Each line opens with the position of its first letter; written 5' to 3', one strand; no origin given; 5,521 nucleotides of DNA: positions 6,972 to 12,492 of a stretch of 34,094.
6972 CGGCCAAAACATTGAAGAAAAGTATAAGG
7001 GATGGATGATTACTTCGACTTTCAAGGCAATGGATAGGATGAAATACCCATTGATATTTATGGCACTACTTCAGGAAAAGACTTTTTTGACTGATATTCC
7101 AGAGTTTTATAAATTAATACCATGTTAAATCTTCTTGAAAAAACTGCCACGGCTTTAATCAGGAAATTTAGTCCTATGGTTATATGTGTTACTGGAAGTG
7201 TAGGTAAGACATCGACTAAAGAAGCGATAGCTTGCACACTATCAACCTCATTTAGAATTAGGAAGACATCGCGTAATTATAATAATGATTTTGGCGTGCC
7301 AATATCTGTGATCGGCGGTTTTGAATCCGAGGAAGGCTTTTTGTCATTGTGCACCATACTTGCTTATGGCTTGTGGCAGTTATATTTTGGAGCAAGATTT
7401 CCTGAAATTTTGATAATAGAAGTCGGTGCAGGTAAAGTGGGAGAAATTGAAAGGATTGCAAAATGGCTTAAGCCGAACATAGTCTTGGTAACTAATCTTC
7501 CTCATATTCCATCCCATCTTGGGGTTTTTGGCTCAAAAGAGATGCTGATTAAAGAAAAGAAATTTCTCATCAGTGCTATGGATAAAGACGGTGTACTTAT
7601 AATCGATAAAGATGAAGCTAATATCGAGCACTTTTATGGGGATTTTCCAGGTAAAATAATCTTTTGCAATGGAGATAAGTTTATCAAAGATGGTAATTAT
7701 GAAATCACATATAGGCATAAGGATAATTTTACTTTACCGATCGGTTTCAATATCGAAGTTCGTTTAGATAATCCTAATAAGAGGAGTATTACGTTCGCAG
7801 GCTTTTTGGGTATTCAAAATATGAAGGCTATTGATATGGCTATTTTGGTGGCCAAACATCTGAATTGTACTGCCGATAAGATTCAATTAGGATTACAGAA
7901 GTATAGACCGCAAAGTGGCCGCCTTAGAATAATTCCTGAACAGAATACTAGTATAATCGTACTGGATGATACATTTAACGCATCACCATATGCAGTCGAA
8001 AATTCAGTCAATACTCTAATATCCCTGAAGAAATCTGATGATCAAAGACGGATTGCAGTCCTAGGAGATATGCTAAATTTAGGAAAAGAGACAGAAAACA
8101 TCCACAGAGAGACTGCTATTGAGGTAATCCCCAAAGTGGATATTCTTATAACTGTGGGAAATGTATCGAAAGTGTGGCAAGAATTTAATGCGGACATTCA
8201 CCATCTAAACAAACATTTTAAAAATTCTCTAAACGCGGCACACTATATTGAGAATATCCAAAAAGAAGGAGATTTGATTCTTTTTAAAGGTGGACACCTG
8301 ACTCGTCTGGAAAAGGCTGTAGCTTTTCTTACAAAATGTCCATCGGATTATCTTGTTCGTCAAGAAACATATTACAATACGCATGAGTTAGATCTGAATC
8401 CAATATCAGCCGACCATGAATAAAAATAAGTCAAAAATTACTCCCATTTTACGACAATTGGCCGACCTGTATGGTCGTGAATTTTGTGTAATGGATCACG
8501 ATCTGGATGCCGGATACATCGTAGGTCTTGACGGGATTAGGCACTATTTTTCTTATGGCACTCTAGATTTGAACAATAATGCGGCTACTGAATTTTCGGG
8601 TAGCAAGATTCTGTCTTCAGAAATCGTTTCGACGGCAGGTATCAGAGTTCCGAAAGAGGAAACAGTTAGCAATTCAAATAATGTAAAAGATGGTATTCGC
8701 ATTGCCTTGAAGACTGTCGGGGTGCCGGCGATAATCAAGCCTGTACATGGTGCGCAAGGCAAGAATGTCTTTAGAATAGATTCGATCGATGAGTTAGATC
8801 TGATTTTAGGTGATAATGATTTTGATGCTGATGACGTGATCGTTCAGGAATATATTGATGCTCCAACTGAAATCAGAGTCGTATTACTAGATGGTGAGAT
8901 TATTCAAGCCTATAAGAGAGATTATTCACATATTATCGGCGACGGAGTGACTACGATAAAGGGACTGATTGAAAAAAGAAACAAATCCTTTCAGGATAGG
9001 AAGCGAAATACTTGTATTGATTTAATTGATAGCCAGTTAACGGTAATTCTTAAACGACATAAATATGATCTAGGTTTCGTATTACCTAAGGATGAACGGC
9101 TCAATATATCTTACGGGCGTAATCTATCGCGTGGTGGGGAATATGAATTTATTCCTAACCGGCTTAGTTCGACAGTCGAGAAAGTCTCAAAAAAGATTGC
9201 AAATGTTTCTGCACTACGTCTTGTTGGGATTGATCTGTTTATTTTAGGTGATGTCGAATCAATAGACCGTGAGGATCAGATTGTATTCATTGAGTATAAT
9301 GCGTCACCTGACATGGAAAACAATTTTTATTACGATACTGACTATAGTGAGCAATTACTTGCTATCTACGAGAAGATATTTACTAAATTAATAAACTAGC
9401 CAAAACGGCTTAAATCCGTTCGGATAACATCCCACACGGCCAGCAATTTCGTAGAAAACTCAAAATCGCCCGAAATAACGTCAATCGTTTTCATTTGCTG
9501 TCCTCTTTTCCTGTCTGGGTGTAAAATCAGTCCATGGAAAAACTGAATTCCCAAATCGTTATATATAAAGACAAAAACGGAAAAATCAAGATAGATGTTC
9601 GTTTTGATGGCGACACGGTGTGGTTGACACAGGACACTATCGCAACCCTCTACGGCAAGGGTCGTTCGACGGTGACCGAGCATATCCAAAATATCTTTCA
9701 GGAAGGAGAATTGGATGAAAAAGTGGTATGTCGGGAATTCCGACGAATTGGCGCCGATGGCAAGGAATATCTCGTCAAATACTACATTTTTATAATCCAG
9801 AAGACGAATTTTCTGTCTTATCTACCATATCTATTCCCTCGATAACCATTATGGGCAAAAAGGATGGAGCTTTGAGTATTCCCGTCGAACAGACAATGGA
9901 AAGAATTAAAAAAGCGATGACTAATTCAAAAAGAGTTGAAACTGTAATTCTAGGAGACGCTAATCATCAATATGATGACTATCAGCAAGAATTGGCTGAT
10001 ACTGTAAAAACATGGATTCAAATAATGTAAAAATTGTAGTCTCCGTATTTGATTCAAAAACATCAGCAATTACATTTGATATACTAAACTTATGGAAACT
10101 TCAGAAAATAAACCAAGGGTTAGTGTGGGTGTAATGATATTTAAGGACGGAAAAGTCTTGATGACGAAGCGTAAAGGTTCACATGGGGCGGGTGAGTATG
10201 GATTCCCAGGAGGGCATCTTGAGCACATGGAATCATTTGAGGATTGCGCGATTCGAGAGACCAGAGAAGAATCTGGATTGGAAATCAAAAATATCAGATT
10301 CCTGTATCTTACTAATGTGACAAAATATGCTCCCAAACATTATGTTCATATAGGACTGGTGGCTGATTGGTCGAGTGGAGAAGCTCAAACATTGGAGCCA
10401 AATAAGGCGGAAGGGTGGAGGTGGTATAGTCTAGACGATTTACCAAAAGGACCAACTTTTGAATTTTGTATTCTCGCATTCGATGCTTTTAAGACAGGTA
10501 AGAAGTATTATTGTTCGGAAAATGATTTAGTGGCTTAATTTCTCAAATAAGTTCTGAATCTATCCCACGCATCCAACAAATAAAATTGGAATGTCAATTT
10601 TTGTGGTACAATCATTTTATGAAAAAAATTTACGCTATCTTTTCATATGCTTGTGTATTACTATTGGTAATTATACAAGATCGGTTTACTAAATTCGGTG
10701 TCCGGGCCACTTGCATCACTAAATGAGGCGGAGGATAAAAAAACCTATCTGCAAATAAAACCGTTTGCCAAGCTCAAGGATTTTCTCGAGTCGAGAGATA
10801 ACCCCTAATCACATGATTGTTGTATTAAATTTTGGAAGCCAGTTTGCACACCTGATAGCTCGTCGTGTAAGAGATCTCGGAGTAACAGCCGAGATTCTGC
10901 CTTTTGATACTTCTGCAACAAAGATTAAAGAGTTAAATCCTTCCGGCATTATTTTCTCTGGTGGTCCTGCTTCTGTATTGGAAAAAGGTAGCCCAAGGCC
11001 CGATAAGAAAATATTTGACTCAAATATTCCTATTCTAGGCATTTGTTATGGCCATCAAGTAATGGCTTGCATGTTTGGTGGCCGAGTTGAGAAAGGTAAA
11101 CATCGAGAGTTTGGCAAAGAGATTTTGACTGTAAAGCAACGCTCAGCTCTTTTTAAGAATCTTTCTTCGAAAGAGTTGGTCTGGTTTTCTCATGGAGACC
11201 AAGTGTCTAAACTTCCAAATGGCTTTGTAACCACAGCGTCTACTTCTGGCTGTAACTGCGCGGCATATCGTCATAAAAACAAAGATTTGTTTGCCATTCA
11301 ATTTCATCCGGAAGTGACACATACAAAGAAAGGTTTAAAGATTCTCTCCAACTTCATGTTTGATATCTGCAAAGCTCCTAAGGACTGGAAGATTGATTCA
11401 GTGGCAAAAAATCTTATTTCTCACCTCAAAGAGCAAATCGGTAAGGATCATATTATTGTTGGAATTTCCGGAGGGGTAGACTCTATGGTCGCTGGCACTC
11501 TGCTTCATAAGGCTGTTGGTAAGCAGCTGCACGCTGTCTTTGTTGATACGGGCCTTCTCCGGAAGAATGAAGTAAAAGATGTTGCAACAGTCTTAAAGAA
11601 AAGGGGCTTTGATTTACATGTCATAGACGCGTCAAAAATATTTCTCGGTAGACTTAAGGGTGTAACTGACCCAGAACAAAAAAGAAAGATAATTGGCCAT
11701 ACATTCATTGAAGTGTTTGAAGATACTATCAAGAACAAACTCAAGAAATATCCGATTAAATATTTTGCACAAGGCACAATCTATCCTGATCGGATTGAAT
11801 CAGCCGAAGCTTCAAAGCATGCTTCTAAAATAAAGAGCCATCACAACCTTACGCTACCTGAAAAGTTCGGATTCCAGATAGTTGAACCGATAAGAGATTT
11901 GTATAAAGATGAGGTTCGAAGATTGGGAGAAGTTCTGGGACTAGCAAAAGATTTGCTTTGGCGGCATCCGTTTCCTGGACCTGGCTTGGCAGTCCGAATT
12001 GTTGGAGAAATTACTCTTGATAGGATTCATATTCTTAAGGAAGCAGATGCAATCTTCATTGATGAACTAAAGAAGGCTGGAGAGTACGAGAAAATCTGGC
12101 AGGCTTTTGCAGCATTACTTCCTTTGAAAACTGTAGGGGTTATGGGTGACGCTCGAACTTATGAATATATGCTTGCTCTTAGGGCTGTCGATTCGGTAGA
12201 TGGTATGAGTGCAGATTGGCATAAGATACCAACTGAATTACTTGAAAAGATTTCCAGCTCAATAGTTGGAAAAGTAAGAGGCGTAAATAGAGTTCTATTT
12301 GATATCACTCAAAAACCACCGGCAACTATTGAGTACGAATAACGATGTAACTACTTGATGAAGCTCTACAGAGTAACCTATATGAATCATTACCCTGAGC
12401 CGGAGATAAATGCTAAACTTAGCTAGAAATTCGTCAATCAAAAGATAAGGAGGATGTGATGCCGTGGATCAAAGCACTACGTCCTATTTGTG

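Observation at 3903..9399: proS-coupled five-gene operon: domain-1-less MurF-like ligase plus CphA-type ATP-grasp, methyltransferase and two orphans (split cyanophycin-synthetase-like machine?)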

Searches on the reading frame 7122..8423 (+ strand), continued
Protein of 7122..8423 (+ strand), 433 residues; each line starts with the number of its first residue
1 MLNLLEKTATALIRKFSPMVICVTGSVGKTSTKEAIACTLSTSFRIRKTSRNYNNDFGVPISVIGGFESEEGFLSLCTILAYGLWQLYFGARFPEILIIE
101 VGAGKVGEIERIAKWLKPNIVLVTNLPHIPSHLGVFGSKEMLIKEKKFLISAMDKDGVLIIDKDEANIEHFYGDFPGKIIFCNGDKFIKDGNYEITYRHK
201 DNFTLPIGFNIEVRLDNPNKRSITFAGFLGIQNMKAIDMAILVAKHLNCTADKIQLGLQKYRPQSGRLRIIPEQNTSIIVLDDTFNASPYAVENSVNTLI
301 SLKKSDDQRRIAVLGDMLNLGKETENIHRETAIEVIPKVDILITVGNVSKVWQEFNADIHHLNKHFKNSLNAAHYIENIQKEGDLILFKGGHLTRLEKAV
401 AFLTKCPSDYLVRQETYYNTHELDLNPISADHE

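Call 47: find_related_loci(query=A3, collection=genome_contigs, flank=10000)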
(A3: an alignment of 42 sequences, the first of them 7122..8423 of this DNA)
Query A3 (433 aa) in genome_contigs; peptide patterns used: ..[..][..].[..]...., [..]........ (x = any residue, [..] = any of these).
600 stretches matched a pattern (row limit reached: there are more); 585 encode a relative of the query (tblastn E <= 1e-3); the best 80 are kept; 80 distinct loci.
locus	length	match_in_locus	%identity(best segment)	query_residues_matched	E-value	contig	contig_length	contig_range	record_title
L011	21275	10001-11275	34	1-421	3e-67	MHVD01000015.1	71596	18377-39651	MAG: Candidatus Zambryskibacteria bacterium RIFCSPHIGHO2_01_FULL_43_25 rifcsphigho2_01_scaffold_526, whole genome shotgu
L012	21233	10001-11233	33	9-418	3e-65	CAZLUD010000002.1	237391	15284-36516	MAG TPA_asm: uncultured Candidatus Saccharibacteria bacterium isolate SRP286056_co2_71 genome assembly, contig: NODE_32_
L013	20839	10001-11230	34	9-415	2e-65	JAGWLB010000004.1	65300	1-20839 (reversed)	MAG: Patescibacteria group bacterium isolate REEB175 contig-150_337, whole genome shotgun sequence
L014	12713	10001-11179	34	9-400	7e-64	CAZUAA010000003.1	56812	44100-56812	MAG TPA_asm: uncultured Candidatus Saccharibacteria bacterium isolate SRP285395_co2_291 genome assembly, contig: NODE_76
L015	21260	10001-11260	32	4-419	4e-63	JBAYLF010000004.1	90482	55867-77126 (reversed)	MAG: Candidatus Paceibacterota bacterium isolate SO_2016_GW1_97 scaffold00570_OW334_2016, whole genome shotgun sequence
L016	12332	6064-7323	32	4-421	4e-63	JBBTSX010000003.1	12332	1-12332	MAG: Patescibacteria group bacterium isolate H41-bin036_1 H41_bin036_1_000000000003, whole genome shotgun sequence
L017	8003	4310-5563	33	3-420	8e-62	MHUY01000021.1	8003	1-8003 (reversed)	MAG: Candidatus Yonathbacteria bacterium RIFOXYC2_FULL_47_9 rifoxyc2_full_scaffold_2577, whole genome shotgun sequence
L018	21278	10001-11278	32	4-419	2e-61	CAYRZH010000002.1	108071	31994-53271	MAG TPA_asm: uncultured Candidatus Saccharibacteria bacterium isolate binchicken_co16_374 genome assembly, contig: NODE_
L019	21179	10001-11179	35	9-400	3e-61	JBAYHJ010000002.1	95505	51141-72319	MAG: Candidatus Paceibacterota bacterium isolate SO_2016_GW1_147 scaffold00513_OW334_2016, whole genome shotgun sequence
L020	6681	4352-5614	32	3-420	1e-59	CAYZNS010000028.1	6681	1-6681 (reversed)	MAG TPA_asm: uncultured Candidatus Saccharibacteria bacterium isolate binchicken_co21_230 genome assembly, contig: NODE_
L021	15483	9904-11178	30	1-421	2e-59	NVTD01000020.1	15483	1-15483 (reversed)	MAG: Candidatus Wolfebacteria bacterium isolate NORP124 Contig_source1383C_6712, whole genome shotgun sequence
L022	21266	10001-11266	33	1-419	2e-58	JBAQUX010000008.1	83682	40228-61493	MAG: Minisyncoccia bacterium isolate MFD03283_ilm_asm_bin10 k127_85818, whole genome shotgun sequence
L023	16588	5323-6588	31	1-418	6e-58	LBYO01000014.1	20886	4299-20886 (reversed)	MAG: Parcubacteria group bacterium GW2011_GWA1_40_21 UT90_C0014, whole genome shotgun sequence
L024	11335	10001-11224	32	9-418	1e-57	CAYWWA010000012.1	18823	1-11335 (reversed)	MAG TPA_asm: uncultured Candidatus Saccharibacteria bacterium isolate SRP263991_co7_226 genome assembly, contig: NODE_48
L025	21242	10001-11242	32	4-414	2e-57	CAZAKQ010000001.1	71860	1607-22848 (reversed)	MAG TPA_asm: uncultured Candidatus Saccharibacteria bacterium isolate SRP200020_co3_82 genome assembly, contig: NODE_467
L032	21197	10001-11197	32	15-415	2e-54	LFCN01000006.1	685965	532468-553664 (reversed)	MAG: Parcubacteria bacterium C7867-004 C7867_00001, whole genome shotgun sequence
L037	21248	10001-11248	29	3-419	5e-53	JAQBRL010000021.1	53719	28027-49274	MAG: Parcubacteria group bacterium isolate RYN_398 scaffold_6911442, whole genome shotgun sequence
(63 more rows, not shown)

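Call 79: search_protein_families(library=padloc, proteins=[window:7122-8423:+], max_evalue=0.01)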
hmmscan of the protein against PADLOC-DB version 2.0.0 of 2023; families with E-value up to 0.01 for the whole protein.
window:7122-8423:+ (433 aa): 0 families

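Call 81: search_protein_families(library=ncbifam, proteins=[L037:2-1009:+, L032:1-654:+], max_evalue=1e-10)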
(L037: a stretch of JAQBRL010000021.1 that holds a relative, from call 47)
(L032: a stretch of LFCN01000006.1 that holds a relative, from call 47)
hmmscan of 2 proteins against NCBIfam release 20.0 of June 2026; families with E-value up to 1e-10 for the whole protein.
L037:2-1009:+ (336 aa): 6 families
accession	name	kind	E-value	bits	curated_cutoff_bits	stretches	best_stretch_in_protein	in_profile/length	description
NF006625.0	PRK09194.1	equivalog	4.9e-90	303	558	2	157-320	394-556/559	proline--tRNA ligase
TIGR00409.1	proS_fam_II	equivalog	5e-88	296.4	306.7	2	158-319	401-562/568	proline--tRNA ligase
NF008979.1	PRK12325.1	exception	2.2e-84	283.8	550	2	146-320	261-434/437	proline--tRNA ligase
TIGR00408.1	proS_fam_I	equivalog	3.6e-29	102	437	1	160-318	213-373/475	proline--tRNA ligase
TIGR00418.1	thrS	equivalog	1.6e-14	53.8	383.65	0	183-301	427-540/565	threonine--tRNA ligase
NF003068.0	PRK03991.1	equivalog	5.4e-13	48.2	484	1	25-321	296-587/613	threonine--tRNA ligase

L032:1-654:+ (218 aa): 6 families
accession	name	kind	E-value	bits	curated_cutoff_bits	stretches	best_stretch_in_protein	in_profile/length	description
NF006625.0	PRK09194.1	equivalog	2.4e-56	191.8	558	1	44-209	393-557/559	proline--tRNA ligase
NF008979.1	PRK12325.1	exception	3.7e-54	184.3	550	1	33-208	256-434/437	proline--tRNA ligase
TIGR00409.1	proS_fam_II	equivalog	1.2e-53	182.9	306.7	1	47-210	402-565/568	proline--tRNA ligase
TIGR00408.1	proS_fam_I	equivalog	9.2e-22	77.6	437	1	50-208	215-375/475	proline--tRNA ligase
NF003068.0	PRK03991.1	equivalog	8e-15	54.2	484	1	67-210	442-588/613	threonine--tRNA ligase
TIGR00418.1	thrS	equivalog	7.2e-13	48.3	383.65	1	68-211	424-562/565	threonine--tRNA ligase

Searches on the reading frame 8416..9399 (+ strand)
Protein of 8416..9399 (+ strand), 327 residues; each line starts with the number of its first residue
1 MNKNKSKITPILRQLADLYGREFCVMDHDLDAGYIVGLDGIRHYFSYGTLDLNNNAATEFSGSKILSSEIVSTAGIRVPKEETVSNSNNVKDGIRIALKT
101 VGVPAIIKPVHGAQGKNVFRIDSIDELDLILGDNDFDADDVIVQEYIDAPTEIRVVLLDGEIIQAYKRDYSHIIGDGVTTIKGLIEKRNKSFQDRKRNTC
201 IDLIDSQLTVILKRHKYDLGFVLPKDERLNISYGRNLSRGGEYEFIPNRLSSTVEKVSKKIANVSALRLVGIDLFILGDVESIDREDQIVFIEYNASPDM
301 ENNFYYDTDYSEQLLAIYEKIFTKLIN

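Call 5: search_protein_families(library=pfam, proteins=[window:8416-9399:+], max_evalue=0.01)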
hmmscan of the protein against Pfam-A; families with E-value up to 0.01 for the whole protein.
window:8416-9399:+ (327 aa): 9 families
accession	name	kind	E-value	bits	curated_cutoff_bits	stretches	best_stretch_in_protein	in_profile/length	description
PF08443.16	RimK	-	1.9e-15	57.4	21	2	63-169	3-106/188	RimK-like ATP-grasp domain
PF03133.20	TTL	-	1.7e-06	27.9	20.1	0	105-150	69-109/292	Tubulin-tyrosine ligase family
PF02955.21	GSH-S_ATP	-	2.3e-06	27.6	23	1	101-168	31-102/175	Prokaryotic glutathione synthetase, ATP-grasp domain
PF14397.11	ATPgrasp_ST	-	6.8e-05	22.6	31.4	0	52-123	10-81/278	Sugar-transfer associated ATP-grasp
PF14398.11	ATPgrasp_YheCD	-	0.00066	19.5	26.8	0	105-126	51-72/255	YheC/D like ATP-grasp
PF02655.19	ATP-grasp_3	-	0.00074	20.1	23.2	0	64-149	4-71/160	ATP-grasp domain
PF07478.18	Dala_Dala_lig_C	-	0.00097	19.1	24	0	71-165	2-98/204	D-ala D-ala ligase C-terminus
PF02222.28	ATP-grasp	-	0.003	17.7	27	1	72-157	4-86/179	ATP-grasp domain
PF18299.6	R2K_2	-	0.0056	17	26.2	0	105-172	22-89/147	ATP-grasp domain, R2K clade family 2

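Call 6: search_protein_families(library=ncbifam, proteins=[window:8416-9399:+], max_evalue=0.01)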
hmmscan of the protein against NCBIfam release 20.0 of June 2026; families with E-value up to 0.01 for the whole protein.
window:8416-9399:+ (327 aa): 27 families (the best 25 are shown)
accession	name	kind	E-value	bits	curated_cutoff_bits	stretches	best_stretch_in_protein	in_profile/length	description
TIGR02068.2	cya_phycin_syn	equivalog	5.6e-33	114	850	1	54-299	204-447/862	cyanophycin synthetase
NF010623.0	PRK14016.1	subfamily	5.3e-28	97.6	877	1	56-300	207-449/871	cyanophycin synthetase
TIGR03103.1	trio_acet_GNAT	equivalog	2.5e-24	85.7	569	1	56-302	290-526/547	N-acetylglutaminylglutamine synthetase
TIGR00768.1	rimK_fam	subfamily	1e-21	77.5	143.4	2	41-170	65-195/276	RimK family alpha-L-glutamate ligase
NF002688.0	PRK02471.1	equivalog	2e-16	59.5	425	1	62-306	488-735/756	bifunctional glutamate--cysteine ligase GshA/glutathione synthetase GshB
TIGR02144.1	LysX_arch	equivalog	2.1e-15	56.6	275.6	1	46-174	70-199/281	lysine biosynthesis protein LysX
NF040720.1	MptN_Meth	equivalog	1.6e-12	47.1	350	1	38-169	76-206/291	tetrahydromethanopterin:alpha-L-glutamate ligase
TIGR01435.1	glu_cys_lig_rel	equivalog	3.6e-08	32.1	656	1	63-306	469-704/719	bifunctional glutamate--cysteine ligase/glutathione synthetase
NF002378.0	PRK01372.1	subfamily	4.6e-08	32.1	243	1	63-165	100-196/305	D-alanine--D-alanine ligase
TIGR04443.1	F420_CofF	equivalog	1.3e-06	27.7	300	1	61-169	90-199/283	coenzyme gamma-F420-2:alpha-L-glutamate ligase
NF009110.0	PRK12458.1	subfamily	2.5e-06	26.7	408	1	91-164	156-233/349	glutathione synthetase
TIGR01380.1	glut_syn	equivalog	4.1e-06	26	299.05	1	105-166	156-222/312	glutathione synthase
NF009402.0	PRK12767.1-1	equivalog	8.7e-06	24.8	218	1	53-150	105-196/329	carbamoyl phosphate synthase-like protein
NF003573.0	PRK05246.1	equivalog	1e-05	24.5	272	1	105-168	157-225/316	glutathione synthase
NF000091.3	D_ala_D_ser_VanG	exception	2.3e-05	23.4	495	1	64-148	136-219/344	D-alanine--D-serine ligase VanG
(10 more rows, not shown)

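Call 43: search_solved_structures(query=window:8416-9399:+, max_evalue=0.01, show_alignments=1)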
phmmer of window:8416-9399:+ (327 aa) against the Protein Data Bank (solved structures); distinct sequences matched with E-value up to 0.01: 15.
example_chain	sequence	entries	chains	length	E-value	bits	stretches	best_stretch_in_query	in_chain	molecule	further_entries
7lg5_A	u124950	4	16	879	3.2e-18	69.1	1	61-300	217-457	Cyanophycin synthase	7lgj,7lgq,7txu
7txv_A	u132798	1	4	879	3.2e-18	69.1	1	61-300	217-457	Cyanophycin synthase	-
7lgm_A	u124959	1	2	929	2.5e-15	59.7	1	54-298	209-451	Cyanophycin synthase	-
7lgn_A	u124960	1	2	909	1.1e-12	50.9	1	54-301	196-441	Cyanophycin synthase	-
8fxh_A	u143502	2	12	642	1.4e-12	50.6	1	48-300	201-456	RimK domain-containing protein ATP-grasp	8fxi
3ln6_A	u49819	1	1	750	2.7e-12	49.7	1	133-308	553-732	Glutathione biosynthesis bifunctional protein gshAB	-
7wac_A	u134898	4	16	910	4.6e-12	48.9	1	60-300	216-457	Cyanophycin synthase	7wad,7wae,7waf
7ta5_A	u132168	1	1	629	6.6e-12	48.4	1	91-300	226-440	Glutathione synthase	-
7qys_A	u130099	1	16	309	4e-05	26.1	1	38-169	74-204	Probable alpha-L-glutamate ligase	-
7qyr_A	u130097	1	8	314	0.00037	23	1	37-169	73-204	Probable alpha-L-glutamate ligase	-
5zct_A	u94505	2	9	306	0.0004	22.9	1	37-168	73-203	Ribosomal protein S6--L-glutamate ligase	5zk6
4iwx_A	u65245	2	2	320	0.00045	22.7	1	37-168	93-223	Ribosomal protein S6 modification protein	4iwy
3vpd_A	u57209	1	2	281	0.00061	22.2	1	37-174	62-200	Ribosomal protein S6 modification protein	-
3ln7_A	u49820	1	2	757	0.0026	20.2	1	63-279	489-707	Glutathione biosynthesis bifunctional protein gshAB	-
8evy_B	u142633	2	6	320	0.0034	19.8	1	91-173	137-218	D-alanine--D-alanine ligase B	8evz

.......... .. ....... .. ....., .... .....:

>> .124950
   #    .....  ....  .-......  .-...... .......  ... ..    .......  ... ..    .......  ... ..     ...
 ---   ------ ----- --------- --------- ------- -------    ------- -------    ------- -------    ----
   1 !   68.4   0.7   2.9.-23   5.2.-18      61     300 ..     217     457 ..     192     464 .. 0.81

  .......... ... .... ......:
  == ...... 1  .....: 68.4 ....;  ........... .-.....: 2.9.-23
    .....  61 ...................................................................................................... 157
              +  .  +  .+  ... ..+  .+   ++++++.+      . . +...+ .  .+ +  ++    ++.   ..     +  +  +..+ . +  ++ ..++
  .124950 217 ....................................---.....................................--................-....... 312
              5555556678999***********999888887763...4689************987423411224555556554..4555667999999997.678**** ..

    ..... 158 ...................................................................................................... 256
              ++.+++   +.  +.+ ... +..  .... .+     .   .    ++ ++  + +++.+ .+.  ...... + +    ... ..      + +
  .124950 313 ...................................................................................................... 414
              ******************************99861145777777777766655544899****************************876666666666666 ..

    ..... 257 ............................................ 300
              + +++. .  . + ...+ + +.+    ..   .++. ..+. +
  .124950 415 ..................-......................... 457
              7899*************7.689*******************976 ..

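Call 79: search_protein_families(library=padloc, proteins=[window:8416-9399:+], max_evalue=0.01)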
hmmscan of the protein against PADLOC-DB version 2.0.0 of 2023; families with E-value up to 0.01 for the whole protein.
window:8416-9399:+ (327 aa): 0 families

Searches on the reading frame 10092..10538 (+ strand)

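Call 5: search_protein_families(library=pfam, proteins=[window:10092-10538:+], max_evalue=0.01)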
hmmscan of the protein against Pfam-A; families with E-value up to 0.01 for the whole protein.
window:10092-10538:+ (148 aa): 2 families
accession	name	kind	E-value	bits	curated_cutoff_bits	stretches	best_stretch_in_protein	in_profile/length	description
PF00293.34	NUDIX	-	8e-24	84.6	21.1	1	8-119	2-122/134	NUDIX domain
PF14815.12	NUDIX_4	-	6.1e-07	29.7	35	1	13-119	3-100/113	NUDIX domain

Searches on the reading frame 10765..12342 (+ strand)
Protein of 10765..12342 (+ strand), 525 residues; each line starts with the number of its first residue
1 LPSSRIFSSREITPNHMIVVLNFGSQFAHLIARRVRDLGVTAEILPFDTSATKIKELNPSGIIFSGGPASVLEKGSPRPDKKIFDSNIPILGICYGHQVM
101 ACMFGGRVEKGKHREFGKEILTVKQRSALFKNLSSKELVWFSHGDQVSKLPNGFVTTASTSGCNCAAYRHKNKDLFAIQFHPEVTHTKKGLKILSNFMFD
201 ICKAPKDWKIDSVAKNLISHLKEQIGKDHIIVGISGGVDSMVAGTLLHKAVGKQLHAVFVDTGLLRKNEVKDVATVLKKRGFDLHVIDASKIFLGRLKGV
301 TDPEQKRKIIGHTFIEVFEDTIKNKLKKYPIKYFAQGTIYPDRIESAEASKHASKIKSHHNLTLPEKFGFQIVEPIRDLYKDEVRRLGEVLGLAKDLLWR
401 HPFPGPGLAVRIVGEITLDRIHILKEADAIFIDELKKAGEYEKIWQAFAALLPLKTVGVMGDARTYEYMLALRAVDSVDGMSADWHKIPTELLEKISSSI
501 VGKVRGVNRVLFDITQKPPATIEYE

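Call 5: search_protein_families(library=pfam, proteins=[window:10765-12342:+], max_evalue=0.01)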
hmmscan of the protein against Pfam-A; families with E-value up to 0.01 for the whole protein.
window:10765-12342:+ (525 aa): 7 families
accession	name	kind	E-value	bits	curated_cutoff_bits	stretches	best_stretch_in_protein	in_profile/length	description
PF00117.34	GATase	-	1e-48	166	22.8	1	19-200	1-189/190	Glutamine amidotransferase class-I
PF00958.27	GMP_synt_C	-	2.3e-40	137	27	1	433-524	1-92/92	GMP synthase C terminal domain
PF02540.23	NAD_synthase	-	8e-10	38.7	21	1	220-293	11-85/242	NAD synthase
PF07722.19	Peptidase_C26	-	2.6e-09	37.6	20.5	1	82-183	100-219/219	Peptidase C26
PF06508.19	QueC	-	0.00015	21.7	22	1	230-291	2-62/210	Queuosine biosynthesis protein QueC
PF03054.22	tRNA_Me_trans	-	0.00074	19.7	20.6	1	229-262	2-34/202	tRNA methyl transferase HUP domain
PF01507.26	PAPS_reduct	-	0.00098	19.6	22.5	1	230-293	2-64/175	Phosphoadenosine phosphosulfate reductase domain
